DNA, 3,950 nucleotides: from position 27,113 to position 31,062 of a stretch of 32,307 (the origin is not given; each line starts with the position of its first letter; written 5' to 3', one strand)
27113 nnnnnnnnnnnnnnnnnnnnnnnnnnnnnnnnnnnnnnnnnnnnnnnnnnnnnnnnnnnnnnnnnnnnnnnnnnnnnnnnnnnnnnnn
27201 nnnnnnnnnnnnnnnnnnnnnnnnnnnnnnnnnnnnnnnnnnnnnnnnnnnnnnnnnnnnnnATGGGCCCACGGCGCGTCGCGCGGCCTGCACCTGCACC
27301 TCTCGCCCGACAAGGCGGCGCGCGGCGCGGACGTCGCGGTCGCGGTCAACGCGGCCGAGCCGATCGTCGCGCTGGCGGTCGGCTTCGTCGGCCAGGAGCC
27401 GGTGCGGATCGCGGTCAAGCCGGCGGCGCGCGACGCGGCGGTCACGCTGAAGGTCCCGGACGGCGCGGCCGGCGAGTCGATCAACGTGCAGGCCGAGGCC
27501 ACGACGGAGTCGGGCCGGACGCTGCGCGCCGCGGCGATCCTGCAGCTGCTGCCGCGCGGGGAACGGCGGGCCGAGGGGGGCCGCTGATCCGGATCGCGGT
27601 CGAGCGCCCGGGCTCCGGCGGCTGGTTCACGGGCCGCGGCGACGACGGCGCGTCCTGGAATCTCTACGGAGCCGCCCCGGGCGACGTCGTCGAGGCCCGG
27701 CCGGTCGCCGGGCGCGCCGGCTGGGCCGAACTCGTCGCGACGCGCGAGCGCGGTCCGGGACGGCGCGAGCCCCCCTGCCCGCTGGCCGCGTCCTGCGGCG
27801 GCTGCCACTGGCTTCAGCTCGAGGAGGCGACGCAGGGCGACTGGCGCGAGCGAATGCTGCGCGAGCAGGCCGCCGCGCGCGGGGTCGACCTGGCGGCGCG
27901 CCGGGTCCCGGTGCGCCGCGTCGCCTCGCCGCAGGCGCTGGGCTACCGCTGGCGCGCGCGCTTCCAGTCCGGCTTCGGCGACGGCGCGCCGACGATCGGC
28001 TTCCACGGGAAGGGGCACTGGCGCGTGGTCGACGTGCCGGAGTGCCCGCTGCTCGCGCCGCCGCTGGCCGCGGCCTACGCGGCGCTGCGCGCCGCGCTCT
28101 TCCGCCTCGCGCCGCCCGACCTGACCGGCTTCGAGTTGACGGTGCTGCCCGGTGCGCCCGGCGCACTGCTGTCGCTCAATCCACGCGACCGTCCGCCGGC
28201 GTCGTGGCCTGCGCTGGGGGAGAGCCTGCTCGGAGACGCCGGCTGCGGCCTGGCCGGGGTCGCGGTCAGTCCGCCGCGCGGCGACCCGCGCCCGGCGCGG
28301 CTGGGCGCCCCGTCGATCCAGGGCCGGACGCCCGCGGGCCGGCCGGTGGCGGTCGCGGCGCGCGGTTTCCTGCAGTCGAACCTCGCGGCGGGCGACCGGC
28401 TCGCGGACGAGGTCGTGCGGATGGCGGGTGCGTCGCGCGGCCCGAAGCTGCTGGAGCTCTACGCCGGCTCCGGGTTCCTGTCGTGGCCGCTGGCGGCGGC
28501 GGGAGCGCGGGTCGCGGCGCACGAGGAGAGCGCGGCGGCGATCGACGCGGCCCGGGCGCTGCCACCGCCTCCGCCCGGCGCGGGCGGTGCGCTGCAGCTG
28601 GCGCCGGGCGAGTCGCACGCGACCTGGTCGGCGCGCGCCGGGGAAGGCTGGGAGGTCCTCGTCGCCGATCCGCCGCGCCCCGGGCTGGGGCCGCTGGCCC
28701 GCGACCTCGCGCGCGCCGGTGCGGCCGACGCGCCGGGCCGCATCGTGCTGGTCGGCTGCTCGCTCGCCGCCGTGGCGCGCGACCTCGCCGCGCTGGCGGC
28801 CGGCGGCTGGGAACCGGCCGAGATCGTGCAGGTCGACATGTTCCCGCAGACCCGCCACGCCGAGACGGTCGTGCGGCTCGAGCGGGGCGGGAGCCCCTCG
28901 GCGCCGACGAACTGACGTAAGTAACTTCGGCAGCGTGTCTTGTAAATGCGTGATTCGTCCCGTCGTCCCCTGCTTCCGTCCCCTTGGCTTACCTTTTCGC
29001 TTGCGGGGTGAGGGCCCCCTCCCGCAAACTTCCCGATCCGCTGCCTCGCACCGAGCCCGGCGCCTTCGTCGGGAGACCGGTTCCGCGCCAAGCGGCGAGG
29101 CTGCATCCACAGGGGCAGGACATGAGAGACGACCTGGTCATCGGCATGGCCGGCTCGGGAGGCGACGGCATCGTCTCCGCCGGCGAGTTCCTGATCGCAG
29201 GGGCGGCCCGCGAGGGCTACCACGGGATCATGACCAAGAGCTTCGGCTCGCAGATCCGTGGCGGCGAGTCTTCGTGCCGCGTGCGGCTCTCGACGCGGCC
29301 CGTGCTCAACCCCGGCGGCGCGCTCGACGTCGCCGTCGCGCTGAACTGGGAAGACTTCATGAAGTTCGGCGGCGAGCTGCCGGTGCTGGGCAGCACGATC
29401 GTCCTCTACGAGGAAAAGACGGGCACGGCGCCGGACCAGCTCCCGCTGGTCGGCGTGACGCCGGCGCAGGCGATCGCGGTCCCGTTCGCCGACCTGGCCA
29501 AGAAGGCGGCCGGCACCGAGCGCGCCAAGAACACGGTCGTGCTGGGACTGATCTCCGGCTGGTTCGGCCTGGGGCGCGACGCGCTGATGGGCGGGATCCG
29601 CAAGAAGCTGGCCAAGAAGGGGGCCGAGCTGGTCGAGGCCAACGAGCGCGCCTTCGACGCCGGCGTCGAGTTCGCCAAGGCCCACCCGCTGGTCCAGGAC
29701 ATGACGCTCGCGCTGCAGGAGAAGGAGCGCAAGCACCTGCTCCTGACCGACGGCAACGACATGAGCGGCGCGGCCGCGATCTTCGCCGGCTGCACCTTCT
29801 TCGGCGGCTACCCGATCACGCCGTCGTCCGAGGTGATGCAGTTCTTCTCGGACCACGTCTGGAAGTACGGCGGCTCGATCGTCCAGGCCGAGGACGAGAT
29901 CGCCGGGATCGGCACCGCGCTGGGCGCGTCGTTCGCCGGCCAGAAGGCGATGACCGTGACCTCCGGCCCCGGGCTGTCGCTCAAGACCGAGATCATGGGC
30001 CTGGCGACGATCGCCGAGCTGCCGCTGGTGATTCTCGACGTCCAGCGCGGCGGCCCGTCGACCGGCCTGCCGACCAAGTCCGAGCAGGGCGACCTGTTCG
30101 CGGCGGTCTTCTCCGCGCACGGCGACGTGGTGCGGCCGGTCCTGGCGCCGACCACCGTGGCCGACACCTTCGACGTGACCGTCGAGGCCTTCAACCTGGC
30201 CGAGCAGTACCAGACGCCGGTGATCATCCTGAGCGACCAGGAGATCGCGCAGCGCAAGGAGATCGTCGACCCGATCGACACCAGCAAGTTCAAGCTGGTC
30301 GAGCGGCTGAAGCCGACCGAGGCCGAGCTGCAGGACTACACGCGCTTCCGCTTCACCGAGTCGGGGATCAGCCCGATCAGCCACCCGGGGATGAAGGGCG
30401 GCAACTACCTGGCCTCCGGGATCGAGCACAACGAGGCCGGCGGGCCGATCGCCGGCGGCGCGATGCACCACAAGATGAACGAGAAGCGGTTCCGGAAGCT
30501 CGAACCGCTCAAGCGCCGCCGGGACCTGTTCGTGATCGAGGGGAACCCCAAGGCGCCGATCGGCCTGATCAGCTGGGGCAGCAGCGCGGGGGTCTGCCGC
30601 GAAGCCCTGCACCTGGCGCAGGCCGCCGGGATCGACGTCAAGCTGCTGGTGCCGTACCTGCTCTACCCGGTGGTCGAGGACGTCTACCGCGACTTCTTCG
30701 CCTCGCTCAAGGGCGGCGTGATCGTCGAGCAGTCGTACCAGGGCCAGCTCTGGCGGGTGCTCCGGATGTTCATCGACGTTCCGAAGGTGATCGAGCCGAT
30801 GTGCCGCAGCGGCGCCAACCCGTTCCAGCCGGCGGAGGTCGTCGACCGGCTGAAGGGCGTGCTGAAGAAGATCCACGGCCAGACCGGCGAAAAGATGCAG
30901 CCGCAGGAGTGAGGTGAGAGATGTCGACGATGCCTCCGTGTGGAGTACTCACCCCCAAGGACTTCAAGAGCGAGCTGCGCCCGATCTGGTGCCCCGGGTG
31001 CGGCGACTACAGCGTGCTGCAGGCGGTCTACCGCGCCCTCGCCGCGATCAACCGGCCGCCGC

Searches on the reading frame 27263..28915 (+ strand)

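Call 39: search_protein_families(library=pfam, proteins=[window:27263-28915:+], max_evalue=0.001)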
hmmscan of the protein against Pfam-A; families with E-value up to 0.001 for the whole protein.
window:27263-28915:+ (550 aa): 1 family
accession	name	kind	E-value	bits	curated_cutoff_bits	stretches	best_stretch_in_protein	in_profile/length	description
PF05958.17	tRNA_U5-meth_tr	-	1.8e-07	30.9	23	0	368-431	178-240/357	tRNA (Uracil-5-)-methyltransferase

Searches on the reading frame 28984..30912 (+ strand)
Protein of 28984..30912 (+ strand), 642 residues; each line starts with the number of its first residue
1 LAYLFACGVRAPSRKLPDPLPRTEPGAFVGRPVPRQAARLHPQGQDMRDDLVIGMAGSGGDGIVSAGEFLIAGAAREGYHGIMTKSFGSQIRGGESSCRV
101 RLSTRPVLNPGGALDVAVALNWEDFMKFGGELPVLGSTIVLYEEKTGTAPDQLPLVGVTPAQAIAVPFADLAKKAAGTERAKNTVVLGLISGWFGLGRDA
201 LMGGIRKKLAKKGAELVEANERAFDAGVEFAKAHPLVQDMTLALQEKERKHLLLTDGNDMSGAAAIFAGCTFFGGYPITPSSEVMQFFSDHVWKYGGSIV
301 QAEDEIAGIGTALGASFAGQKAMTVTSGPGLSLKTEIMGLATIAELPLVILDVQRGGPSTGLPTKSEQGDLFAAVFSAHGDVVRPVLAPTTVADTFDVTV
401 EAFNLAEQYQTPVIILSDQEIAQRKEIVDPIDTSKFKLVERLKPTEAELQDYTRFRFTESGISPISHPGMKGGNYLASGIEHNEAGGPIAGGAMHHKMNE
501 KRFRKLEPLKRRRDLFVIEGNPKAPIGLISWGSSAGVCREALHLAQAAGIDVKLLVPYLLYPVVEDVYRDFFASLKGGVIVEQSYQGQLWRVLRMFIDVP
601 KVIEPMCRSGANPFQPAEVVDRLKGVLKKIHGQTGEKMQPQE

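Call 39: search_protein_families(library=pfam, proteins=[window:28984-30912:+], max_evalue=0.001)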
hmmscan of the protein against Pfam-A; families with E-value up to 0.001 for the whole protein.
window:28984-30912:+ (642 aa): 2 families
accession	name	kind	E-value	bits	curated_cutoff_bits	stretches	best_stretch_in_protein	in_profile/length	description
PF01855.24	POR_N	-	2.7e-55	188.1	27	1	264-489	2-218/231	Pyruvate flavodoxin/ferredoxin oxidoreductase, thiamine diP-bdg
PF01558.24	POR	-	1.7e-31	110.1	27.4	1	59-229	1-173/173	Pyruvate ferredoxin/flavodoxin oxidoreductase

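Call 40: find_related_loci(query=window:28984-30912:+, collection=genome_contigs, flank=1000)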
Query window:28984-30912:+ (642 aa) in genome_contigs; peptide patterns used: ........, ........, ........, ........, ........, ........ (x = any residue, [..] = any of these).
254 stretches matched a pattern; 235 encode a relative of the query (tblastn E <= 1e-3); the best 80 are kept; 80 distinct loci.
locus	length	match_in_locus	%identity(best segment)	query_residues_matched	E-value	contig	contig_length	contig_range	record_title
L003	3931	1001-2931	94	1-642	0e+0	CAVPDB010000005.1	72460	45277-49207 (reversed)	MAG: uncultured Acidobacteriota bacterium isolate MFD00032.bin.3.166 genome assembly, contig: contig_138163, whole genom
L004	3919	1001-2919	87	3-642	0e+0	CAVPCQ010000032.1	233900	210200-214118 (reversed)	MAG: uncultured Acidobacteriota bacterium isolate MFD00032.bin.3.232 genome assembly, contig: contig_70420, whole genome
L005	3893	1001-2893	70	12-642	0e+0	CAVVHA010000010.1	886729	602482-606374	MAG: uncultured Acidobacteriota bacterium isolate MFD02979.bin.2.107 genome assembly, contig: contig_45238, whole genome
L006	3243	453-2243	68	36-633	0e+0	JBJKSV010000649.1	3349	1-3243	MAG: Limisphaerales bacterium isolate Bin_90 S1Ck127_1889620_flag_0_multi_4.9876_len_3349, whole genome shotgun sequence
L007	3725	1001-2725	70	50-624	0e+0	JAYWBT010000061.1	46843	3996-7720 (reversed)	MAG: Deltaproteobacteria bacterium isolate GL93_UP_metabinner_28_sub GL93_UP_metabinner_28_sub_60, whole genome shotgun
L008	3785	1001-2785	67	36-631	0e+0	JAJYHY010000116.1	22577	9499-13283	MAG: bacterium isolate DBS2-1.bin101 NODE_3988_length_22577_cov_1.425434, whole genome shotgun sequence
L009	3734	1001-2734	69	47-624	0e+0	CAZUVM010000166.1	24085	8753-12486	MAG TPA_asm: uncultured Verrucomicrobiota bacterium isolate binchicken_co279_142 genome assembly, contig: k141_745246, w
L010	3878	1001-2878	67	7-624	0e+0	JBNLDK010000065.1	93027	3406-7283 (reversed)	MAG: Polyangiaceae bacterium isolate C1C2.bin.51.orig k141_2971926, whole genome shotgun sequence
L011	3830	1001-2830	64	5-626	0e+0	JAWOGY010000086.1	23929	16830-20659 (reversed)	MAG: Vicinamibacterales bacterium isolate CWP4-1.bin.183 k191_1525111, whole genome shotgun sequence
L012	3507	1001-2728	67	47-623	0e+0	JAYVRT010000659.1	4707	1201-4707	MAG: Archangiaceae bacterium isolate GL73_DN_concoct_64 GL73_DN_concoct_64_658, whole genome shotgun sequence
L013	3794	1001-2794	66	46-642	0e+0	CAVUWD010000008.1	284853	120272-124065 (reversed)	MAG: uncultured delta proteobacterium isolate MFD05674.bin.2.46 genome assembly, contig: contig_34581, whole genome shot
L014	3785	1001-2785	64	47-640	0e+0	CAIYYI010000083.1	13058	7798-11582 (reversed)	MAG: uncultured Verrucomicrobia bacterium isolate Loclat_bin-16082 genome assembly, contig: bin-16082:083/709, whole gen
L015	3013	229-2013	65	47-642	0e+0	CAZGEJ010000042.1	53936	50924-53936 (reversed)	MAG TPA_asm: uncultured Candidatus Binatia bacterium isolate binchicken_co319_203 genome assembly, contig: NODE_786_leng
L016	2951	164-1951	64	47-642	0e+0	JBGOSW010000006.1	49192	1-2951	MAG: Candidatus Binatia bacterium isolate OBJ_0618_7090110_177 k141_4960428_length_49192_cov_64.9360, whole genome shotg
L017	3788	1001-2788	60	49-640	0e+0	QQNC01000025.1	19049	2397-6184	MAG: Verrucomicrobia bacterium isolate Opi-474 Ga0133913_10017537, whole genome shotgun sequence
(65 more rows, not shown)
